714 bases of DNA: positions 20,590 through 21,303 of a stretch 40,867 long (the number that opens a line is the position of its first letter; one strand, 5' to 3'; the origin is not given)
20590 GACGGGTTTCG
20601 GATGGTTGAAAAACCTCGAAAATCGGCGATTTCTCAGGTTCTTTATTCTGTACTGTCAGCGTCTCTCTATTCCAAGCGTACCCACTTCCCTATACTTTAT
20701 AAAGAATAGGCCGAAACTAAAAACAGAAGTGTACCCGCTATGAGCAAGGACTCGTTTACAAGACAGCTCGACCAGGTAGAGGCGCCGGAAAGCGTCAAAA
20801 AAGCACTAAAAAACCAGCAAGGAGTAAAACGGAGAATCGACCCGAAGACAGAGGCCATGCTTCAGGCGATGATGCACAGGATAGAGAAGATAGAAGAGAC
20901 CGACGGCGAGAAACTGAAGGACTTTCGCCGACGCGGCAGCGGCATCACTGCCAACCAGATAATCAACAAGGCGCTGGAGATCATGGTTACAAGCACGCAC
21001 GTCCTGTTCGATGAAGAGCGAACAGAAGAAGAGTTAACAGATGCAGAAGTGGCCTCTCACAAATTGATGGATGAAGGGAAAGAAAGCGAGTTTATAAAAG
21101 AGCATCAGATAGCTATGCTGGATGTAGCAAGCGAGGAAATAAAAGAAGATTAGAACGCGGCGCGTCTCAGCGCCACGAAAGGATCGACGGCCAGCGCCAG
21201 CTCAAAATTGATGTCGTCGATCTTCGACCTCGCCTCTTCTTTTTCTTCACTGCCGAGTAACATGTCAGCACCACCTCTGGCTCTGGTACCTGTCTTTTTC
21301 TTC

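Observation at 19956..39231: A conserved promoter/leader cassette defines a second promoter class for early/middle operons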

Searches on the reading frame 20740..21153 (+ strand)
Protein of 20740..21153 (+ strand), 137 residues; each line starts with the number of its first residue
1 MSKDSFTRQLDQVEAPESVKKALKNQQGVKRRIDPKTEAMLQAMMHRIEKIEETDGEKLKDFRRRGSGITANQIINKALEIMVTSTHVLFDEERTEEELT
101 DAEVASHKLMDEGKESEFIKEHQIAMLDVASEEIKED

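Call 16: search_protein_families(library=pfam, max_evalue=0.01, proteins=[window:20740-21153:+])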
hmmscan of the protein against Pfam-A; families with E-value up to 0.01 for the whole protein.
window:20740-21153:+ (137 aa): 0 families

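Call 34: search_protein_families(library=ncbifam, max_evalue=0.1, proteins=[window:20740-21153:+])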
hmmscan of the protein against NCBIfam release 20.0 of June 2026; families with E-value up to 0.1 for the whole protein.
window:20740-21153:+ (137 aa): 0 families

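Call 63: search_protein_families(library=pfam, max_evalue=1, proteins=[window:20740-21153:+])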
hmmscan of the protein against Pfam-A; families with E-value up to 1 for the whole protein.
window:20740-21153:+ (137 aa): 0 families
